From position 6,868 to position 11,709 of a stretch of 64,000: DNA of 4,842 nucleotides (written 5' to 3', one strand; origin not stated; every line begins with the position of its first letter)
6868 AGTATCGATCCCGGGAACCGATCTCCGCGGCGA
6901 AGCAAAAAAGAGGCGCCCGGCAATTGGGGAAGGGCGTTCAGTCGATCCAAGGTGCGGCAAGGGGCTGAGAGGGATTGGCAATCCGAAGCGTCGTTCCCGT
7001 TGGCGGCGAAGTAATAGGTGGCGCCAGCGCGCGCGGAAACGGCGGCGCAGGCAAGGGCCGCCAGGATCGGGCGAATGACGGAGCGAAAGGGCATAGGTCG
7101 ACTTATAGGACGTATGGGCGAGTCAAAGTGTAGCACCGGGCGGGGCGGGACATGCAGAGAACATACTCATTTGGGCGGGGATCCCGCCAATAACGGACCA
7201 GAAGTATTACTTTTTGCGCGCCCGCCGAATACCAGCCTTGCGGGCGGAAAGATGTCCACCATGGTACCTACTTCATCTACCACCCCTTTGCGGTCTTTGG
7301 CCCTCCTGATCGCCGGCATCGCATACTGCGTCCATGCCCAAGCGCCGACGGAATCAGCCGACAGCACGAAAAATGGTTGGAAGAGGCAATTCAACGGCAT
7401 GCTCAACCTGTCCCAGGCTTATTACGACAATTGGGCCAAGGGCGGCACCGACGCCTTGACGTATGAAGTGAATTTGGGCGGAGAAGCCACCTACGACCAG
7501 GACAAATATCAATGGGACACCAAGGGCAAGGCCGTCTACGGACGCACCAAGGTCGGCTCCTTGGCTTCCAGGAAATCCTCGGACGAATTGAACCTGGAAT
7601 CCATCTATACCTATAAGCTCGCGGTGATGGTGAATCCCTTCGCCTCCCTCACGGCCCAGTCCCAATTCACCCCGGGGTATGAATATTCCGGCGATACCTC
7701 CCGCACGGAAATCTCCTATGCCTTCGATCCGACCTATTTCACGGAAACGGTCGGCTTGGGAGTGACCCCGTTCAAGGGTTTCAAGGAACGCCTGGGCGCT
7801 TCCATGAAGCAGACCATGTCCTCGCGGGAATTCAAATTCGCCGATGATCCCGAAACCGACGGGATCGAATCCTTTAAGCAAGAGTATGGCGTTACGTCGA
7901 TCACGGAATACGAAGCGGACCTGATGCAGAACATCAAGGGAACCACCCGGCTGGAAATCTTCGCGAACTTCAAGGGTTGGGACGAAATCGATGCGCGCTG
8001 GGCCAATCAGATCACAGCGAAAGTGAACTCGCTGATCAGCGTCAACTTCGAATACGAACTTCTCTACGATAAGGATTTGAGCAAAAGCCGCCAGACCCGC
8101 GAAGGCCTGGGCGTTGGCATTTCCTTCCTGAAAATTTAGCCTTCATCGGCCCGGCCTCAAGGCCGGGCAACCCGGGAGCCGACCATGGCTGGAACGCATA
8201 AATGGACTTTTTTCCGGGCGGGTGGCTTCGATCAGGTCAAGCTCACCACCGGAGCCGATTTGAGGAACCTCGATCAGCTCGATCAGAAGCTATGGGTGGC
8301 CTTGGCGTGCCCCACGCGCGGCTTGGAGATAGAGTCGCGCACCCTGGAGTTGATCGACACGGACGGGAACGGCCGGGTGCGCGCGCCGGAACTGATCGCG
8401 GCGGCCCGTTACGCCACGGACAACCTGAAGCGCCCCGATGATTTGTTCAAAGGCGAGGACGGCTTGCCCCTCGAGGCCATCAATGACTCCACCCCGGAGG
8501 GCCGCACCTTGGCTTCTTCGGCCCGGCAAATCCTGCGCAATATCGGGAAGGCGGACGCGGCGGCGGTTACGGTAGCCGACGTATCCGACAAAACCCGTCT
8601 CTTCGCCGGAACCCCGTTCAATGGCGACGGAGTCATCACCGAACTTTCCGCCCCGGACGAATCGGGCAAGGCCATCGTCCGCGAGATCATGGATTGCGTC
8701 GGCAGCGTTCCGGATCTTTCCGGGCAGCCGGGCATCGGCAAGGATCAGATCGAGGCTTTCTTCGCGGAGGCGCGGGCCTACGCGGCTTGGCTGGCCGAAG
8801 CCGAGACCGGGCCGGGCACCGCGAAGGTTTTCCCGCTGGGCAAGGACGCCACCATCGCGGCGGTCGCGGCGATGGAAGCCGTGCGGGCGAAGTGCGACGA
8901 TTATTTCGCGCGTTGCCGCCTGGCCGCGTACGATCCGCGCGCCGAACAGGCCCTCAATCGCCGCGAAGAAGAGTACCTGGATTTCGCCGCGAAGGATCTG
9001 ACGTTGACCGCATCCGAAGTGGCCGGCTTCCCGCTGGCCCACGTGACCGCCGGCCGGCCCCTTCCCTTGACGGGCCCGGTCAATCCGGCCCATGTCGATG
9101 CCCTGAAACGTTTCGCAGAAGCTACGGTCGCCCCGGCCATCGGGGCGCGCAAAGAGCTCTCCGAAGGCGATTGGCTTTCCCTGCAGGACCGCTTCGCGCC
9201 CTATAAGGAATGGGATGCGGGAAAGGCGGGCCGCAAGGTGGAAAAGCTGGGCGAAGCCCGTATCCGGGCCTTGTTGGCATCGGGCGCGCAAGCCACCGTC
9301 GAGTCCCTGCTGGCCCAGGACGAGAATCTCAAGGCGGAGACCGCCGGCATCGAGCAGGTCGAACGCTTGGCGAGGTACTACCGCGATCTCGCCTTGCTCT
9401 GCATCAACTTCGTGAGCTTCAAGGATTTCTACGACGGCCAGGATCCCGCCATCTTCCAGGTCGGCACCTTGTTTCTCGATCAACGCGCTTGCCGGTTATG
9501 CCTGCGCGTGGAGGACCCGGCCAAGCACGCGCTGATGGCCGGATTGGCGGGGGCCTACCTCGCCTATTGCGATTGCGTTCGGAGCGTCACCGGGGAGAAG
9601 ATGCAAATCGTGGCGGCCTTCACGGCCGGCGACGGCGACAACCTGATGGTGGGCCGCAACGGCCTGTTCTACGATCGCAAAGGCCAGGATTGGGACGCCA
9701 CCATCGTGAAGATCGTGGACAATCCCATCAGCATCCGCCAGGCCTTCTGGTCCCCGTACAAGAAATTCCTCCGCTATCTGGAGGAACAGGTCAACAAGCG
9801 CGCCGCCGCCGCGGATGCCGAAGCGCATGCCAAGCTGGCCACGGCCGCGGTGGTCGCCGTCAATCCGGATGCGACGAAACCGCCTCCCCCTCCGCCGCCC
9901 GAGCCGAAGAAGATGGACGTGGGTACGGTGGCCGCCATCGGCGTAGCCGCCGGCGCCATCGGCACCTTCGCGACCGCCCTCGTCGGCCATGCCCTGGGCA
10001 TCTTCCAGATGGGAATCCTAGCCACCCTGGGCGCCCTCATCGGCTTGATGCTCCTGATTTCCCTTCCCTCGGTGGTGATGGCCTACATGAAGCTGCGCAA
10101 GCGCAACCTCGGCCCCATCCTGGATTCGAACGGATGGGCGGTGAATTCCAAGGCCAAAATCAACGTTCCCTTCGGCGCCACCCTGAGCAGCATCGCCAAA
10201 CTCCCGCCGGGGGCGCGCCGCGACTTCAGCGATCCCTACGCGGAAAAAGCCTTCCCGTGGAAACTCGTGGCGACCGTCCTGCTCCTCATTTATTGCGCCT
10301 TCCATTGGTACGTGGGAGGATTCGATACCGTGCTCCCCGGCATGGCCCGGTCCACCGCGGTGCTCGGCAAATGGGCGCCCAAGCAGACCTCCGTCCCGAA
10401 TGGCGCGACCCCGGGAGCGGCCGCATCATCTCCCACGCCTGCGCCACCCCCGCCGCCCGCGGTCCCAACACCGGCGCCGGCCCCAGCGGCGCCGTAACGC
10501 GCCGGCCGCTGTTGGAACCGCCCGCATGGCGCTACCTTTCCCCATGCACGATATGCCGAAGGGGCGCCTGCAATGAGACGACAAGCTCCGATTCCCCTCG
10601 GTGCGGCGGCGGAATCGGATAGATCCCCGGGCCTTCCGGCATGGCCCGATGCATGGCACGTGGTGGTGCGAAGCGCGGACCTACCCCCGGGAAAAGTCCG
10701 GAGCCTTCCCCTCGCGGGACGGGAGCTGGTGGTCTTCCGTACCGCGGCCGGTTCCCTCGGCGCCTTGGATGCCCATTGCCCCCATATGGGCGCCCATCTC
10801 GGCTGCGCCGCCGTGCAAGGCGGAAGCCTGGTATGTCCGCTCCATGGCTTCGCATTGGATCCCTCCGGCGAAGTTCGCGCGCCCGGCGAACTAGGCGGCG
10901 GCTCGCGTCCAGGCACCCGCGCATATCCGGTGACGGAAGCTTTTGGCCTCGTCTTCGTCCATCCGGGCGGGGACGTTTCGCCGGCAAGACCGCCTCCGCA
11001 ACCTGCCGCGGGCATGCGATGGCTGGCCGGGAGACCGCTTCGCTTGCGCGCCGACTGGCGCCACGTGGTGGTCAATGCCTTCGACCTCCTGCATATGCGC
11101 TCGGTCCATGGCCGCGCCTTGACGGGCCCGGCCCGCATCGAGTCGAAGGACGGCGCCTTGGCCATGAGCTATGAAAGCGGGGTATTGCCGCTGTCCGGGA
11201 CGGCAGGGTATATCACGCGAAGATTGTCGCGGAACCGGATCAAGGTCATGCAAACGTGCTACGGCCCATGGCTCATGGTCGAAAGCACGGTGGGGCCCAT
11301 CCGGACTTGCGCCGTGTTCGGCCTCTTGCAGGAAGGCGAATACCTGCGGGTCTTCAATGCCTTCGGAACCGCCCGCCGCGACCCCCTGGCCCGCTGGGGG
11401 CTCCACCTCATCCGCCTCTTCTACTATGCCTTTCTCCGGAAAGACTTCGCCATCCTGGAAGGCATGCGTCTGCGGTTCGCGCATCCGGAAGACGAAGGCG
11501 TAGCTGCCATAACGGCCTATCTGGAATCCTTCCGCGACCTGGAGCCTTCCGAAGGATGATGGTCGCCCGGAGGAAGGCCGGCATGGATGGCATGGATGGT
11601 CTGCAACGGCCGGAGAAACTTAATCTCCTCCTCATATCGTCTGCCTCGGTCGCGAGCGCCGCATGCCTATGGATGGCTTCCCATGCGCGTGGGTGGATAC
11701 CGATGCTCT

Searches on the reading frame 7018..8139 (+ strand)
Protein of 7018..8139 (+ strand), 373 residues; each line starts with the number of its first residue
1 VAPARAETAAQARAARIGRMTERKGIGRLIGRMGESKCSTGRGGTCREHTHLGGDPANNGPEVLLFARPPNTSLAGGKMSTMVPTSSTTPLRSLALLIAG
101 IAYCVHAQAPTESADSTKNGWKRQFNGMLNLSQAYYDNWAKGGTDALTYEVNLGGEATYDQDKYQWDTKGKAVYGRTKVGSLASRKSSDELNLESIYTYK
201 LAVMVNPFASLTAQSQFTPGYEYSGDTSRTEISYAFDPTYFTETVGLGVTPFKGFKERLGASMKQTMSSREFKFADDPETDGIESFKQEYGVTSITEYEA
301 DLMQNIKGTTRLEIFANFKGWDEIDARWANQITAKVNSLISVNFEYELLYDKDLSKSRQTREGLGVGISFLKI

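Call 11: search_protein_families(library=pfam, proteins=[window:7018-8139:+], max_evalue=0.001)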
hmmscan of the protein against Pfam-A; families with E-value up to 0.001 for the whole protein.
window:7018-8139:+ (373 aa): 2 families
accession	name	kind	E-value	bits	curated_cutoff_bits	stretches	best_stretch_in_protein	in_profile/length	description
PF11276.14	DUF3078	-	2.6e-19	69.9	25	1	131-221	1-92/92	Protein of unknown function (DUF3078)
PF04338.18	DUF481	-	0.00045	20.7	21.1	0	149-358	15-198/210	Protein of unknown function, DUF481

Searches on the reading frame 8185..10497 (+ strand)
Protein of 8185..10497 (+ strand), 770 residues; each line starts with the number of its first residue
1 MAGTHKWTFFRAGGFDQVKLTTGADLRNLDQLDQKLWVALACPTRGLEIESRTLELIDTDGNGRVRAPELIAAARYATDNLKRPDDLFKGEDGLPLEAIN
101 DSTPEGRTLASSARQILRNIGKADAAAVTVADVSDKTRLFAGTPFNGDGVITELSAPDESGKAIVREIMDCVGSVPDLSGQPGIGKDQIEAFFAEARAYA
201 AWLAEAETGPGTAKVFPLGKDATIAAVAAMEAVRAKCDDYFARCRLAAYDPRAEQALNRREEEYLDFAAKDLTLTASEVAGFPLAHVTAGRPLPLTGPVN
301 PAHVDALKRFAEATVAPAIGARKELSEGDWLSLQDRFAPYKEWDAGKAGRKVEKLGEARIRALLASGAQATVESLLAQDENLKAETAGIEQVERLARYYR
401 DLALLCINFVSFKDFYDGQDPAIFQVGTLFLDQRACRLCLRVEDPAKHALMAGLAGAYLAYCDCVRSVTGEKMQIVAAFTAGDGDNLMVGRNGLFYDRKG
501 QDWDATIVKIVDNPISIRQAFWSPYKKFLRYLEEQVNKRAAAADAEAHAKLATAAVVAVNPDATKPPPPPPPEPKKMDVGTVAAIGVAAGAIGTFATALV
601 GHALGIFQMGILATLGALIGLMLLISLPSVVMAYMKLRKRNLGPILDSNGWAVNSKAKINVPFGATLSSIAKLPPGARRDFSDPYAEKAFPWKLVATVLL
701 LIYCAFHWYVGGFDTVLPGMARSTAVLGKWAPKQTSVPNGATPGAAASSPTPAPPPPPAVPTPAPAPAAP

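Call 10: search_protein_families(library=pfam, proteins=[window:8185-10497:+], max_evalue=0.001)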
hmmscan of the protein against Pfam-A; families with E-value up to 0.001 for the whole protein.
window:8185-10497:+ (770 aa): 0 families

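Call 17: search_protein_families(library=ncbifam, proteins=[window:8185-10497:+], max_evalue=0.001)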
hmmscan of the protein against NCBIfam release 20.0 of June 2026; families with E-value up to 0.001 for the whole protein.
window:8185-10497:+ (770 aa): 0 families

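Call 32: search_protein_families(library=pfam, proteins=[window:8185-10497:+], max_evalue=1)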
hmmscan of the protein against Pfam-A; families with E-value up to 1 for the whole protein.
window:8185-10497:+ (770 aa): 2 families
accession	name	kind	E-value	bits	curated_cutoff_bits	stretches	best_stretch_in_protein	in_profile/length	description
PF13405.12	EF-hand_6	-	0.13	12.5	25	1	55-75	7-27/30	EF-hand domain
PF14520.12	HHH_5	-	0.17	12.8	27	0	351-389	6-43/57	Helix-hairpin-helix domain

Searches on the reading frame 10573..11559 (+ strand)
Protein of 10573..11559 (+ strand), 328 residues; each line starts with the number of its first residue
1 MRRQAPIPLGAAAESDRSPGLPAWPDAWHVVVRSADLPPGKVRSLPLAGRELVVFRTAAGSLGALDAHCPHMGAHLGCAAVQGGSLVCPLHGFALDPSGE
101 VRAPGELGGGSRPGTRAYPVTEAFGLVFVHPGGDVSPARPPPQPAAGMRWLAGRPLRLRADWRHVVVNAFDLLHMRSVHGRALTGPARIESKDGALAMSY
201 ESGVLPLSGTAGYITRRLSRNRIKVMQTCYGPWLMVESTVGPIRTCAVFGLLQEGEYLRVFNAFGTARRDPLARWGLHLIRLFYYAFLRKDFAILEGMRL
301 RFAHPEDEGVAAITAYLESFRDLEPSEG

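Call 10: search_protein_families(library=pfam, proteins=[window:10573-11559:+], max_evalue=0.001)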
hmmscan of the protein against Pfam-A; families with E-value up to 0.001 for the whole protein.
window:10573-11559:+ (328 aa): 1 family
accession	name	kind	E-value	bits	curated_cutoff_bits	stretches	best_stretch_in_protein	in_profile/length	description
PF00355.32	Rieske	-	6e-16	58.6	20.3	1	28-103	2-77/88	Rieske [2Fe-2S] domain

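Call 17: search_protein_families(library=ncbifam, proteins=[window:10573-11559:+], max_evalue=0.001)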
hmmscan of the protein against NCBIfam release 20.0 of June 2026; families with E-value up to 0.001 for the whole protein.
window:10573-11559:+ (328 aa): 2 families
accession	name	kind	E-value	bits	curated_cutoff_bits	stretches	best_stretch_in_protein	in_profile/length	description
NF052579.1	BetMthstMoxSdmAMthl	equivalog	1.1e-13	50.9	600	1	27-133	17-128/351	4beta-methylsterol monooxygenase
NF041683.1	ant_diox_AndAb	equivalog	7.5e-05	22.9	150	1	28-96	2-69/100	anthranilate 1,2-dioxygenase ferredoxin subunit AndAb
